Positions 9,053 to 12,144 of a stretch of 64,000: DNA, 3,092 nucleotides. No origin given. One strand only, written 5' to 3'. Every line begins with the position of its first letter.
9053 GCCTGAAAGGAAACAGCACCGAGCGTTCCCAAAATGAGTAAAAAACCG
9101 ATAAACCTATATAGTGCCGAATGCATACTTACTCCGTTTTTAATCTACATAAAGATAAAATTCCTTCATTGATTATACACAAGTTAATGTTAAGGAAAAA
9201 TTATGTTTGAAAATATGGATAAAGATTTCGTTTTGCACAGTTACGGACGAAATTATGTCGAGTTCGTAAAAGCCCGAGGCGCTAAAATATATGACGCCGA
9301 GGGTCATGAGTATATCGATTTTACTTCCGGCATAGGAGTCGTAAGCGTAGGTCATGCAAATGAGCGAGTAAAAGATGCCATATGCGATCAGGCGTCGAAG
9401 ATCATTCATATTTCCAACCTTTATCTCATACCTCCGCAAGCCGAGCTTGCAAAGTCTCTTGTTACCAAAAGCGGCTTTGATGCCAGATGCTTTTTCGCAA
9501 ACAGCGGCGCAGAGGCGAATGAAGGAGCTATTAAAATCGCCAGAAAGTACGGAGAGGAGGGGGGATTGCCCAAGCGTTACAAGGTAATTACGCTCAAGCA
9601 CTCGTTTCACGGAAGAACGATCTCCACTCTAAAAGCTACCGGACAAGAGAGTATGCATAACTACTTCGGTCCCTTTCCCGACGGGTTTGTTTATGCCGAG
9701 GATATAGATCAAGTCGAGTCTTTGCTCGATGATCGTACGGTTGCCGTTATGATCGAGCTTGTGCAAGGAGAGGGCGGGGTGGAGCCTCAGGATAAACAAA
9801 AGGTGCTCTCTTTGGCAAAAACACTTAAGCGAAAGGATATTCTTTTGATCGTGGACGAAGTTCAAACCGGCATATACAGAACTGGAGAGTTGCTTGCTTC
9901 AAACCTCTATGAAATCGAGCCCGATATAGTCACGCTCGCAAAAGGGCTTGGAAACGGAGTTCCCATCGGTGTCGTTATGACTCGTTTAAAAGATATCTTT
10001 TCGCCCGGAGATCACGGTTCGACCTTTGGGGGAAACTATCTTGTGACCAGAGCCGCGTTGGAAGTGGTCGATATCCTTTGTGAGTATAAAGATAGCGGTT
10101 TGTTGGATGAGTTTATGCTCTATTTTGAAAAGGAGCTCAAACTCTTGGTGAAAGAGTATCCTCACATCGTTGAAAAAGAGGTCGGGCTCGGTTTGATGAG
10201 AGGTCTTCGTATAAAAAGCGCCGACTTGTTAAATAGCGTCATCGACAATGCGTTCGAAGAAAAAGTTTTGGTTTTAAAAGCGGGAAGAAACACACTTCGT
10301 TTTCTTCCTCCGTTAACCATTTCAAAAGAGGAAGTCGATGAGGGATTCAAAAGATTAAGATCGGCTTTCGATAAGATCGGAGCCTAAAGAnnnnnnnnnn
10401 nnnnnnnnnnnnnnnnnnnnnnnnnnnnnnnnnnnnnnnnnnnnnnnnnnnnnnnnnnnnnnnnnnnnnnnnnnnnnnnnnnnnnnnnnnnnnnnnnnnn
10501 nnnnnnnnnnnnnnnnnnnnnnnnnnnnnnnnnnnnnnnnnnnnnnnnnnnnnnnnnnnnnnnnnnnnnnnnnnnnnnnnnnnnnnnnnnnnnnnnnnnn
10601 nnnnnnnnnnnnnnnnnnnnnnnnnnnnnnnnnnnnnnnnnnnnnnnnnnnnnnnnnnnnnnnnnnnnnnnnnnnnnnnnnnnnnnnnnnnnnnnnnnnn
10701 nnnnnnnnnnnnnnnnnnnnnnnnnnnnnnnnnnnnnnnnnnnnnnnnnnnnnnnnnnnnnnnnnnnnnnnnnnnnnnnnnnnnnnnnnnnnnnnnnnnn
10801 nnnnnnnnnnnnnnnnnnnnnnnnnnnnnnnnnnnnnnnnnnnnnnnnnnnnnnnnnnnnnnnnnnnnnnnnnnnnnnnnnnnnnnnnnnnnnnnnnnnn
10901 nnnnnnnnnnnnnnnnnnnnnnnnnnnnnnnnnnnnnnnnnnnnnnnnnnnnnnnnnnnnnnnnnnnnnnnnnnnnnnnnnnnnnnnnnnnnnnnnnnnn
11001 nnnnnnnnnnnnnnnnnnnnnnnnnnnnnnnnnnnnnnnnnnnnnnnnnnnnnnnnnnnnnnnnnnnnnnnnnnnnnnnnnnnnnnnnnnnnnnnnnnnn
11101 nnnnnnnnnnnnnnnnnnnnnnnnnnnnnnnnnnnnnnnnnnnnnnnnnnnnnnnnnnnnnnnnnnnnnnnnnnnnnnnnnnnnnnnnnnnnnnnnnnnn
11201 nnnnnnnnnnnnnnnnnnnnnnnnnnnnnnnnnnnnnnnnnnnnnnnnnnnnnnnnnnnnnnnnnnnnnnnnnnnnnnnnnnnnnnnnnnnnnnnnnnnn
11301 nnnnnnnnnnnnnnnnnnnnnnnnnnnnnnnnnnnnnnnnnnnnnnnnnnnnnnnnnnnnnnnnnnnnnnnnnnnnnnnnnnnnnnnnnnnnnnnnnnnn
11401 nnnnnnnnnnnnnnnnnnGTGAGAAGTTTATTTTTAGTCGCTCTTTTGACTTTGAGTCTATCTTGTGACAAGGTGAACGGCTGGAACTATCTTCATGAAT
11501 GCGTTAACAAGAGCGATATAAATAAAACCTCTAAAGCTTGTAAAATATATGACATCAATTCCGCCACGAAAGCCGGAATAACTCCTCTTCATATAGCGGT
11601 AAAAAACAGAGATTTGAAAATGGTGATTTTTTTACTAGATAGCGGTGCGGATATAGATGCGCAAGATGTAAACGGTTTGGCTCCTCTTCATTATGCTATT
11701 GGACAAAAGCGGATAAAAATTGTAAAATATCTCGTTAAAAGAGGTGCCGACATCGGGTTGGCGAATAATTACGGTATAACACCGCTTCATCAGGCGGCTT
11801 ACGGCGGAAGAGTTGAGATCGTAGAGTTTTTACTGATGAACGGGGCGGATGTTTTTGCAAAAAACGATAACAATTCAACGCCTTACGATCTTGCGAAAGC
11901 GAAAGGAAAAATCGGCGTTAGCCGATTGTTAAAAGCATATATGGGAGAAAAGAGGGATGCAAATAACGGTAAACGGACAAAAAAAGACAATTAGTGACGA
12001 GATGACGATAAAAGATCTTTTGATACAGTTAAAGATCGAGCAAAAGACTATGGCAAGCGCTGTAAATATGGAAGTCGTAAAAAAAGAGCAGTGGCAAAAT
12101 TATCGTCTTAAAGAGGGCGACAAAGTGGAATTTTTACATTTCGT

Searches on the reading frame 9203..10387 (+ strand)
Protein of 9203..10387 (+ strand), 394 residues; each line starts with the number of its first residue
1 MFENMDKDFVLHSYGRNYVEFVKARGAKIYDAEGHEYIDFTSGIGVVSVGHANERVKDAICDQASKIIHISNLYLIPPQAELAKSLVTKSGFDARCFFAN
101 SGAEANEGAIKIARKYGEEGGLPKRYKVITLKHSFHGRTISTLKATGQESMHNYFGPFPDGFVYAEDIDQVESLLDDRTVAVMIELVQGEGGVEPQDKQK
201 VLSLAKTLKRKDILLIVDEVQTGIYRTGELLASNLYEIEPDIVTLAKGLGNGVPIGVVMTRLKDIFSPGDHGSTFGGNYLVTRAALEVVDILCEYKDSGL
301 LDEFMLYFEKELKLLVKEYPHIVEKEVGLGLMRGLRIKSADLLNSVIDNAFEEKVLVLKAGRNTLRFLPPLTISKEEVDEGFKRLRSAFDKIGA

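Call 9: search_protein_families(library=ncbifam, proteins=[window:9203-10387:+], max_evalue=0.00001)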
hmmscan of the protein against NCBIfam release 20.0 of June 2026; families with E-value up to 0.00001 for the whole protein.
window:9203-10387:+ (394 aa): 69 families (the best 25 are shown)
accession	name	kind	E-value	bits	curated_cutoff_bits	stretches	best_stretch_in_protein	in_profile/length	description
TIGR00707.1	argD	subfamily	4.5e-121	404.3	410.05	1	10-389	2-380/381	acetylornithine/succinylornithine family transaminase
NF002325.0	PRK01278.1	subfamily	5.4e-114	380.9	372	1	8-391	4-388/395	acetylornithine transaminase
NF002797.0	PRK02936.1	equivalog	5.4e-108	361.2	496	1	10-389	4-377/385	acetylornithine transaminase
NF003273.0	PRK04260.1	equivalog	3e-104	348.6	616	1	11-389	5-375/376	acetylornithine transaminase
NF002874.0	PRK03244.1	equivalog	6.5e-100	334.7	457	1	8-391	16-394/399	acetylornithine transaminase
NF002985.0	PRK03715.1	equivalog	1.8e-94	316.7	568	1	4-391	5-393/395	acetylornithine transaminase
NF003468.0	PRK05093.1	subfamily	5.6e-94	315.1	522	1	9-392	15-402/405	acetylornithine/succinyldiaminopimelate transaminase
NF009047.0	PRK12381.1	subfamily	1.2e-90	304.3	630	1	8-392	12-400/406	bifunctional succinylornithine transaminase/acetylornithine transaminase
TIGR03246.1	arg_catab_astC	subfamily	1.5e-90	304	609.95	1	8-391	8-395/397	acetylornithine/succinylornithine family transaminase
NF004426.0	PRK05769.1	equivalog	3.1e-83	280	552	2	174-390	216-438/441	acetyl ornithine aminotransferase family protein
NF003397.0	PRK04612.1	equivalog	2.6e-78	263.7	735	1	9-390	14-402/408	acetylornithine transaminase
NF005993.0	PRK08117.1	subfamily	1.7e-74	251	574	2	177-392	206-430/433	aspartate aminotransferase family protein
TIGR01885.1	Orn_aminotrans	equivalog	7.3e-71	239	378.4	1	4-388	6-400/402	ornithine--oxo-acid transaminase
NF042418.1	LysJ_Th_th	equivalog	1.8e-67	227.9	700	1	10-382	11-378/386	[LysW]-aminoadipate semialdehyde transaminase LysJ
NF045491.1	LysJ_Sulfobales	equivalog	5.9e-66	222.9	700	1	12-386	5-374/386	[LysW]-aminoadipate semialdehyde/glutamate semialdehyde transaminase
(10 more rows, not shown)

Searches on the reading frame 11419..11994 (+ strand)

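Call 9: search_protein_families(library=ncbifam, proteins=[window:11419-11994:+], max_evalue=0.00001)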
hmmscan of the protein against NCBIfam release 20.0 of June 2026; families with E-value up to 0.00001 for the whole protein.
window:11419-11994:+ (191 aa): 8 families
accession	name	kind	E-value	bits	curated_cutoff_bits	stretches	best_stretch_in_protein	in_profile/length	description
NF043029.1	T4SS_AnkY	equivalog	2.3e-17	62.7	600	1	89-161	461-533/543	Dot/Icm T4SS effector AnkY/LegA9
NF041931.2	MzaA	equivalog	6e-17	61.7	800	1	102-184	18-100/726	MZA anti-phage system associated sigma-70 family RNA polymerase sigma factor MzaA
NF043023.1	T4SS_AnkH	equivalog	1.7e-16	60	600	2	42-118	54-130/467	Dot/Icm T4SS effector AnkH/LegA3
TIGR00870.1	trp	subfamily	1.2e-14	53.4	498.75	1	42-81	120-159/747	transient-receptor-potential calcium channel protein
NF043028.1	T4SS_AnkX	equivalog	4.2e-11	41.7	1400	1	46-159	645-769/938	Dot/Icm T4SS effector AnkN/AnkX/LegA8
NF043019.1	T4SS_AnkC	equivalog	1e-09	37.8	450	1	30-155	104-238/459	Dot/Icm T4SS effector AnkC/LegA12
NF043022.1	T4SS_AnkG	equivalog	1.6e-09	37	500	1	30-126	341-443/455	Dot/Icm T4SS effector AnkG/AnkZ/LegA7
NF043021.1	T4SS_AnkF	equivalog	5.3e-08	31.6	1000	0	56-112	588-645/917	Dot/Icm T4SS effector AnkF/LegA14/Ceg31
